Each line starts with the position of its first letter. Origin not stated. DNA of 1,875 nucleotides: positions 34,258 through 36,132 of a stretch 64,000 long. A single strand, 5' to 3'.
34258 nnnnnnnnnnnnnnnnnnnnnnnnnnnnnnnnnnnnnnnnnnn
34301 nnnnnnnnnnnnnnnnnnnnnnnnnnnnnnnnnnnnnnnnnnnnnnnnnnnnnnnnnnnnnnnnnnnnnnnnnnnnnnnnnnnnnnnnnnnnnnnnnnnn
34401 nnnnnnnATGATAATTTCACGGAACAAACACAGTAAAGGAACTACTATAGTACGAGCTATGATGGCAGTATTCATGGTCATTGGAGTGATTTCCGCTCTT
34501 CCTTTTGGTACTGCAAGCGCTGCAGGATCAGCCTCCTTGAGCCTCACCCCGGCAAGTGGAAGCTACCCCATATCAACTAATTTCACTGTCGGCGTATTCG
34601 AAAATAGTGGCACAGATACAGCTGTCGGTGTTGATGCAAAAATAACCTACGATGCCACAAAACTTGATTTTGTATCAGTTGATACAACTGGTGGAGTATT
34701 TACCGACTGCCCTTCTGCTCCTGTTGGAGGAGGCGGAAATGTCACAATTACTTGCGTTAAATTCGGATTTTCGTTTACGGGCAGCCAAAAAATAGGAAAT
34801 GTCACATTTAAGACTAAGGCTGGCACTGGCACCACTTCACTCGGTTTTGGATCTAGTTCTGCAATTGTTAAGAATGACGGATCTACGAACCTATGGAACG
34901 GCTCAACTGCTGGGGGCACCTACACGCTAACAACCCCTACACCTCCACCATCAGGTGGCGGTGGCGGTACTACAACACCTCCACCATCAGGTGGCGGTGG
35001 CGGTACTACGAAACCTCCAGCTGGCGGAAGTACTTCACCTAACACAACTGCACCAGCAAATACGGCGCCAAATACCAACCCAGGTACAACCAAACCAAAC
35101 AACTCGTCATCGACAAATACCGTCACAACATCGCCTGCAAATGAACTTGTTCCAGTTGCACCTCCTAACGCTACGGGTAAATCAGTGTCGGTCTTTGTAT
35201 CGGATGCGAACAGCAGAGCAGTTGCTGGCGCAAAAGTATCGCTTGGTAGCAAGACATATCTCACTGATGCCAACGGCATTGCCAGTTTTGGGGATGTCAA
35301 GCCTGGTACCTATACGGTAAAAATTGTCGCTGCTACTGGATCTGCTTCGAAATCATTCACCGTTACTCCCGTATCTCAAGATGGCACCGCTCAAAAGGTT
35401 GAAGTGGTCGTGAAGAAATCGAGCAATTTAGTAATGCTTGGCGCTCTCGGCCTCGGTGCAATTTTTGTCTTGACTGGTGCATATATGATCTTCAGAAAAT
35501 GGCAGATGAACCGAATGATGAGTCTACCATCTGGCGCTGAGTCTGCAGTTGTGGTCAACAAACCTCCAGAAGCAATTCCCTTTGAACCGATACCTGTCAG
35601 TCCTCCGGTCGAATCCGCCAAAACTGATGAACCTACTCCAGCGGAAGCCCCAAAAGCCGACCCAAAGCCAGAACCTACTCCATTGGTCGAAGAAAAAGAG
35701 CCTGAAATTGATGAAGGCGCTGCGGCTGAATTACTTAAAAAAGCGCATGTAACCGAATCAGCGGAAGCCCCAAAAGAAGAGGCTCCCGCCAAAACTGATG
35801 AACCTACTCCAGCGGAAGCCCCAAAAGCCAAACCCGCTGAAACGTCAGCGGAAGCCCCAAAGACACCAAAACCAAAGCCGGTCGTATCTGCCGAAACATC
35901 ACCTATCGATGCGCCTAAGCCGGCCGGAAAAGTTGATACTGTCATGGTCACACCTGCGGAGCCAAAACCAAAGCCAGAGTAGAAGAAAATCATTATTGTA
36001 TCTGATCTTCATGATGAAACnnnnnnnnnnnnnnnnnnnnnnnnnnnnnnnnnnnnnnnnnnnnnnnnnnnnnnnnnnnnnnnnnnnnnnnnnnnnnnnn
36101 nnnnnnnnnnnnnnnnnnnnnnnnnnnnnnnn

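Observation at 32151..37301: Three-gene cohesin-dockerin scaffold (cargo / adaptor / membrane anchor) next to a GH114-like hydrolase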

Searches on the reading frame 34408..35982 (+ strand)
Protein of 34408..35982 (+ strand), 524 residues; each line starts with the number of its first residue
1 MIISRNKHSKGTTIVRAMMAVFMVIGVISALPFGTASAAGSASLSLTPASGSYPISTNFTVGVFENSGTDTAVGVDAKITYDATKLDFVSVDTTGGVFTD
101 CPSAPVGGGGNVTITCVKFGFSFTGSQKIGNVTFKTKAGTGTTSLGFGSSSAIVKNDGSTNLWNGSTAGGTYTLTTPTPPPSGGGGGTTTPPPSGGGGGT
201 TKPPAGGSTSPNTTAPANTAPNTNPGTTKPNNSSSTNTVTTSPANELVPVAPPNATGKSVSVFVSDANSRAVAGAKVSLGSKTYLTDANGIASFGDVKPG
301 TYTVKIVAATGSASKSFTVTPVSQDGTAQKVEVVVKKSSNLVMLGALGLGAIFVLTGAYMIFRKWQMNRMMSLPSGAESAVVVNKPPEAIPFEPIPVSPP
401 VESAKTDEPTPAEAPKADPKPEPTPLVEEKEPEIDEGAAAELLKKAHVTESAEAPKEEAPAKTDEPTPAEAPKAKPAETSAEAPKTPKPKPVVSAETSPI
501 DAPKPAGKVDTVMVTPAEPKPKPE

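Call 3: search_protein_families(library=pfam, proteins=[window:34408-35982:+], max_evalue=1)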
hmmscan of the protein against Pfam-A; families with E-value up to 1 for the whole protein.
window:34408-35982:+ (524 aa): 7 families
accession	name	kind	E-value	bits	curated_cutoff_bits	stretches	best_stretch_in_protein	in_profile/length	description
PF13620.12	CarboxypepD_reg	-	2.6e-07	31.3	32.3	1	259-327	1-74/82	Carboxypeptidase regulatory-like domain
PF17802.7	SpaA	-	0.00066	20.2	23.1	1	271-333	15-87/91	Prealbumin-like fold domain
PF00963.24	Cohesin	-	0.00076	20.1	24.1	1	59-154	16-120/139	Cohesin domain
PF17210.9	SdrD_B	-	0.001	19.7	29.7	1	265-320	17-75/112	SdrD B-like domain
PF13715.12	CarbopepD_reg_2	-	0.011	16.2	32.2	1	264-340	5-81/88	CarboxypepD_reg-like domain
PF24025.1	Ig_DR_A0283-like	-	0.031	15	27.1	1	253-306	2-62/102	DR_A0283-like, Ig-like domain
PF13572.11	DUF4134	-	0.16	12.7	26.5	1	331-368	27-64/93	Domain of unknown function (DUF4134)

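Call 4: search_protein_families(library=ncbifam, proteins=[window:34408-35982:+], max_evalue=1)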
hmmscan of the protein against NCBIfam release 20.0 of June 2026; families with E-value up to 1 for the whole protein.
window:34408-35982:+ (524 aa): 0 families

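Call 26: search_protein_families(library=pfam, alignment_id=A3, max_evalue=0.001)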
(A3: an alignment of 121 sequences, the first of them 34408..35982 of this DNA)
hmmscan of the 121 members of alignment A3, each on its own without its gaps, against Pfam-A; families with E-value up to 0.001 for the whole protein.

A. member 1, window:34408-35982:+ (524 aa): 3 families
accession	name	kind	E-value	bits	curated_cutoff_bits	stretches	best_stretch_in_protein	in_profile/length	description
PF13620.12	CarboxypepD_reg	-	2.6e-07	31.3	32.3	1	259-327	1-74/82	Carboxypeptidase regulatory-like domain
PF17802.7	SpaA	-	0.00066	20.2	23.1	1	271-333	15-87/91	Prealbumin-like fold domain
PF00963.24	Cohesin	-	0.00076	20.1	24.1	1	59-154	16-120/139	Cohesin domain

B. families by the number of members that match (of 121 scanned): 31 families (the first 25 are shown)
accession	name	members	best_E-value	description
PF00963.24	Cohesin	74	1.3e-29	Cohesin domain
PF13620.12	CarboxypepD_reg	53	5.1e-10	Carboxypeptidase regulatory-like domain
PF24025.1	Ig_DR_A0283-like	19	2.8e-07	DR_A0283-like, Ig-like domain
PF17802.7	SpaA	14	2.8e-06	Prealbumin-like fold domain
PF13715.12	CarbopepD_reg_2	10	9.7e-07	CarboxypepD_reg-like domain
PF00404.24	Dockerin_1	9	5.1e-11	Dockerin type I domain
PF17957.7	Big_7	8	2.3e-20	Bacterial Ig domain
PF24107.1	DUF7382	6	3.4e-06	Domain of unknown function (DUF7382)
PF00041.27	fn3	4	7.1e-11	Fibronectin type III domain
PF17210.9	SdrD_B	4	9.6e-06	SdrD B-like domain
PF17789.7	MG4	3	0.00012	Macroglobulin domain MG4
PF02369.22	Big_1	3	0.00045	Bacterial Ig-like domain (group 1)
PF07705.17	CARDB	2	1.6e-14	CARDB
PF00746.26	Gram_pos_anchor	2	6.3e-05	LPXTG cell wall anchor motif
PF05887.16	Trypan_PARP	2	0.00036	Procyclic acidic repetitive protein (PARP)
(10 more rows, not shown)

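Call 33: find_encoding_contigs(protein=window:34408-35982:+, flank=10000, max_places=4)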
Protein window:34408-35982:+ (524 aa): no gene with exactly this product is on record in the collection.
